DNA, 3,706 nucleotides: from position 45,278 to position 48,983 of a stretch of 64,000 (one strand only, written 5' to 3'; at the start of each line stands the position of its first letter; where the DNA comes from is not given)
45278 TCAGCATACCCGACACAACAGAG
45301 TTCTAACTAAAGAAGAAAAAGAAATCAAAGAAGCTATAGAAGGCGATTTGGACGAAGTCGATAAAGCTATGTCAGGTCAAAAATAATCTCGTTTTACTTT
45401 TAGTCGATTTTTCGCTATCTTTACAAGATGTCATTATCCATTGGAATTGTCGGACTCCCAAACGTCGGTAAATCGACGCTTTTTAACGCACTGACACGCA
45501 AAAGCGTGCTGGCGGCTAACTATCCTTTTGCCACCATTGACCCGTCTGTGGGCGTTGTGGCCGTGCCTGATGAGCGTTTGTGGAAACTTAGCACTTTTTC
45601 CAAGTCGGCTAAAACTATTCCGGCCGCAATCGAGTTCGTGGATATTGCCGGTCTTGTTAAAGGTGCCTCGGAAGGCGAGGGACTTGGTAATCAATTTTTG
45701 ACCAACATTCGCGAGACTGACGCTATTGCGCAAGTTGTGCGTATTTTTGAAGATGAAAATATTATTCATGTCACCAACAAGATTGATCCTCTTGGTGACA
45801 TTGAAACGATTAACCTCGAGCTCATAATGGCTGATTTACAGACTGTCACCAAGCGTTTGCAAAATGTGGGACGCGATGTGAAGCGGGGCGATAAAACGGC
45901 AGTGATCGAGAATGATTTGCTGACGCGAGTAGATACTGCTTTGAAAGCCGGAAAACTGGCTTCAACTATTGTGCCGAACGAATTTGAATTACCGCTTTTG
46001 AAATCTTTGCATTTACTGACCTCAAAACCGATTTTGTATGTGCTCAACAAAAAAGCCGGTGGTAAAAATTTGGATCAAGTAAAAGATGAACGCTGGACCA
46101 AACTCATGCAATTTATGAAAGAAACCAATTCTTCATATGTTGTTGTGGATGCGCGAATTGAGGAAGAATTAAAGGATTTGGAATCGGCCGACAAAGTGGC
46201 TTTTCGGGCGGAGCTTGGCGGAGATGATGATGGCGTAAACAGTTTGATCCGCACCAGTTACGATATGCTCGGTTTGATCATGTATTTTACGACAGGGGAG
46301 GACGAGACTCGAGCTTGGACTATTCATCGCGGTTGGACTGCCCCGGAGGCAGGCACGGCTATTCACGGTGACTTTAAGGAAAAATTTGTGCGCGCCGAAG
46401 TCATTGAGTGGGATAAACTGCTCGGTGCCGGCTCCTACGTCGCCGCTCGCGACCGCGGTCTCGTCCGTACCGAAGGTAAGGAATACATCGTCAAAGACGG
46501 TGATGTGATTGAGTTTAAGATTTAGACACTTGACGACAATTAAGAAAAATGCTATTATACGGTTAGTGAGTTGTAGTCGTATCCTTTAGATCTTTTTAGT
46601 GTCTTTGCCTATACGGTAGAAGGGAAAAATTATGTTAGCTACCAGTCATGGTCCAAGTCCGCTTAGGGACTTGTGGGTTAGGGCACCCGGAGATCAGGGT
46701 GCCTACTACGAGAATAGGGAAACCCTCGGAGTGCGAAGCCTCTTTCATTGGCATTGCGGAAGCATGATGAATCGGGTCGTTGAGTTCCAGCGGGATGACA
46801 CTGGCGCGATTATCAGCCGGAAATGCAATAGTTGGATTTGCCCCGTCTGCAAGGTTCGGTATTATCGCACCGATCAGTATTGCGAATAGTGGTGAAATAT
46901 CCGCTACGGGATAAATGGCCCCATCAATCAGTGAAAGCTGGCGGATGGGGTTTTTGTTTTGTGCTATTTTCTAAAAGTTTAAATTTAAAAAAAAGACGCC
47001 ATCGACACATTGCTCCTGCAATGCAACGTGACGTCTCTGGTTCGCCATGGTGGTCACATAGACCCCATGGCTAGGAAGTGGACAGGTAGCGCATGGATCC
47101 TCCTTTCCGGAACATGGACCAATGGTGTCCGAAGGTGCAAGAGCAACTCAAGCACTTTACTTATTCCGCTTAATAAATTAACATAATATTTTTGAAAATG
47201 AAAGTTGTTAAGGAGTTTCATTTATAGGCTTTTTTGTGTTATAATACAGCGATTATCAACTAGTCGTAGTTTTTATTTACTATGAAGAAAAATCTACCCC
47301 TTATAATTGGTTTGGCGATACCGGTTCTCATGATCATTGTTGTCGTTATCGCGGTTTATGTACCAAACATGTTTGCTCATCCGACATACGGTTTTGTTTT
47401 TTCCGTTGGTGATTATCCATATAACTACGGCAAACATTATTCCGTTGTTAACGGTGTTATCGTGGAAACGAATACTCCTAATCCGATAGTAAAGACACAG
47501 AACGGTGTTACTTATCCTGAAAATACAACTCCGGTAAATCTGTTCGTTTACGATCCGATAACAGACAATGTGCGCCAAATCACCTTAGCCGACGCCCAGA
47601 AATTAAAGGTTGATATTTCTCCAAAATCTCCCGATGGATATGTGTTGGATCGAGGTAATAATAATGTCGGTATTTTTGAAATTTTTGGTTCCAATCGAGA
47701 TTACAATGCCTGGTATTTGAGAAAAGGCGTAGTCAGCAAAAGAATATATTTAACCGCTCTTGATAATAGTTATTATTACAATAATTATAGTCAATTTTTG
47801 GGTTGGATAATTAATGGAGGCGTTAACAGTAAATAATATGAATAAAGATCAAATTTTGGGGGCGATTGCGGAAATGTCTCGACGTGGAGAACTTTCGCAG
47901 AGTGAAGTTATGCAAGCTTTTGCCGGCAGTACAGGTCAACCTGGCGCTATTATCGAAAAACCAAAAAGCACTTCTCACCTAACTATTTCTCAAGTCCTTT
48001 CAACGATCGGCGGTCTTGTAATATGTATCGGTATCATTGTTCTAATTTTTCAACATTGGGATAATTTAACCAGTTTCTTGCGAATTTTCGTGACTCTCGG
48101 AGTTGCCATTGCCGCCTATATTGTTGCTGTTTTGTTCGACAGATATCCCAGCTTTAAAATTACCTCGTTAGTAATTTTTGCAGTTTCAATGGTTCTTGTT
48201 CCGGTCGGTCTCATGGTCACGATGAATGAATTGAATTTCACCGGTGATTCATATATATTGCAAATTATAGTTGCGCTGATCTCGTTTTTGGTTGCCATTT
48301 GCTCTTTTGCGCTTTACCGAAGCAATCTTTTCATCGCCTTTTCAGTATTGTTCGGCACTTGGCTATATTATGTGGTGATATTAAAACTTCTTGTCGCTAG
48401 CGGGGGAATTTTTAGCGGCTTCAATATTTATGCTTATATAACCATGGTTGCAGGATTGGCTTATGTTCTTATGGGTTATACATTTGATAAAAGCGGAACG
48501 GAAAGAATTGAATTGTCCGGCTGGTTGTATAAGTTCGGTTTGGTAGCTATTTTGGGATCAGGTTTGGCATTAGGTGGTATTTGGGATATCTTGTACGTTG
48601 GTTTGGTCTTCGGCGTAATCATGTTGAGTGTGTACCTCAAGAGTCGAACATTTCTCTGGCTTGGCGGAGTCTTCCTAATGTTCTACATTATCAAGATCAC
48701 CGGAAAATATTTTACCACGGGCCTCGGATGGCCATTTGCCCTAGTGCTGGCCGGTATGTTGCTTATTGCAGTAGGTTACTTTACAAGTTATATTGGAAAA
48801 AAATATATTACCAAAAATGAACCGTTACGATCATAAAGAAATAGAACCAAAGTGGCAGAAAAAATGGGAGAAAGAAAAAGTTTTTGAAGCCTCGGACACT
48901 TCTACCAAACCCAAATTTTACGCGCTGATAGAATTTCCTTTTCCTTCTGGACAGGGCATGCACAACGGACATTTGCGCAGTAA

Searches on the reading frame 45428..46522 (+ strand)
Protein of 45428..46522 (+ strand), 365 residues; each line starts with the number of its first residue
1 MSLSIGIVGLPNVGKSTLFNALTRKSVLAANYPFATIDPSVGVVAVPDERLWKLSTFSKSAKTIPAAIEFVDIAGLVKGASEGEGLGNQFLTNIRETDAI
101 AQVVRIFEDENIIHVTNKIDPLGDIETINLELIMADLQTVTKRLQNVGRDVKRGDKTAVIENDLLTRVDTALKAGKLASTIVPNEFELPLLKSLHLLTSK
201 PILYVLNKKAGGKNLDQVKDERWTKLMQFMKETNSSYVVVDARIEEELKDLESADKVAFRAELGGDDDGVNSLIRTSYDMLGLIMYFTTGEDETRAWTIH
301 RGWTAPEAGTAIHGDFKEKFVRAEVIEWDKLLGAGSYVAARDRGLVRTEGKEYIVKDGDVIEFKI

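Call 10: search_protein_families(library=ncbifam, proteins=[window:45428-46522:+], max_evalue=1)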
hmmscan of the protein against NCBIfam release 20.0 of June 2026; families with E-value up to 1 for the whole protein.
window:45428-46522:+ (365 aa): 25 families
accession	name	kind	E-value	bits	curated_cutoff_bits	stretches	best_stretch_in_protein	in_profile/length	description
TIGR00092.1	TIGR00092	equivalog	3.4e-128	427.9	279.2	1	1-364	1-365/368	redox-regulated ATPase YchF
NF007171.0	PRK09602.1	subfamily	5.5e-37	127.6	387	1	1-260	1-271/397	YchF-related putative GTPase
NF008955.0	PRK12297.1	equivalog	1.4e-21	76.9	406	1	5-253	162-385/429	GTPase ObgE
TIGR02729.1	Obg_CgtA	equivalog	1.8e-20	73.2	280.25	1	5-132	160-264/329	Obg family GTPase CgtA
NF008956.1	PRK12299.1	equivalog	4.3e-20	72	300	1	5-132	161-260/327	GTPase ObgE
NF008954.1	PRK12296.1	equivalog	2.8e-16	59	377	1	5-137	162-271/470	GTPase ObgE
TIGR03156.1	GTP_HflX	equivalog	1.2e-10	40.8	216.75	1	4-50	191-237/351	GTPase HflX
TIGR03596.1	GTPase_YlqF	equivalog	1.2e-08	34.7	208.2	1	5-29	121-145/276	ribosome biogenesis GTPase YlqF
TIGR00231.1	small_GTP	domain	1.4e-07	31.4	42.5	1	4-106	5-93/164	GTP-binding protein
TIGR03594.1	GTPase_EngA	equivalog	1.7e-07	30.6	306.7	1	5-48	3-47/432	ribosome biogenesis GTPase Der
TIGR00437.1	feoB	equivalog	3.9e-07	29.2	315.65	1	9-49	1-41/594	ferrous iron transport protein B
NF008280.0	PRK11058.1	equivalog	7.6e-07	28.3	441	1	5-48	200-243/426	ribosome rescue GTPase HflX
TIGR00436.1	era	equivalog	8e-06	25.4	116.25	1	4-168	2-150/270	GTPase Era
NF000908.1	PRK00089.1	equivalog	2.6e-05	23.7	237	1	4-27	5-28/291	GTPase Era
NF003661.0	PRK05291.1-3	equivalog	5.5e-05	22.7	380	1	3-27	217-241/448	tRNA uridine-5-carboxymethylaminomethyl(34) synthesis GTPase MnmE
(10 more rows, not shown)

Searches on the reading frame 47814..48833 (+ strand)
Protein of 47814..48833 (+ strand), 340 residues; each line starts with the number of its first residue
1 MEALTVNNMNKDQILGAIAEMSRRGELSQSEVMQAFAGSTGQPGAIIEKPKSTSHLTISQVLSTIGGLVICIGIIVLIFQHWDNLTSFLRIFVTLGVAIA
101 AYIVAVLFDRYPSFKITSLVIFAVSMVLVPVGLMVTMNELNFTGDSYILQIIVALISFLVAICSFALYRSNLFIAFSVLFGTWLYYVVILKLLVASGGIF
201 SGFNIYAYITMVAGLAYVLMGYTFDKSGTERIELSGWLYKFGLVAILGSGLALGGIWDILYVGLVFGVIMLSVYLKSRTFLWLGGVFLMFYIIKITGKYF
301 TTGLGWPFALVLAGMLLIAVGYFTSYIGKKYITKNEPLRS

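Call 61: search_protein_families(library=pfam, proteins=[window:47814-48833:+], max_evalue=0.001)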
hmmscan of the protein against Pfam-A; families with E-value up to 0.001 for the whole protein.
window:47814-48833:+ (340 aa): 1 family
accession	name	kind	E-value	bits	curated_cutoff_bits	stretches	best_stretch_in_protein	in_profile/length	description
PF09925.14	DUF2157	-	1.3e-09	38.3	32.4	1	56-163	32-139/146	Predicted membrane protein (DUF2157)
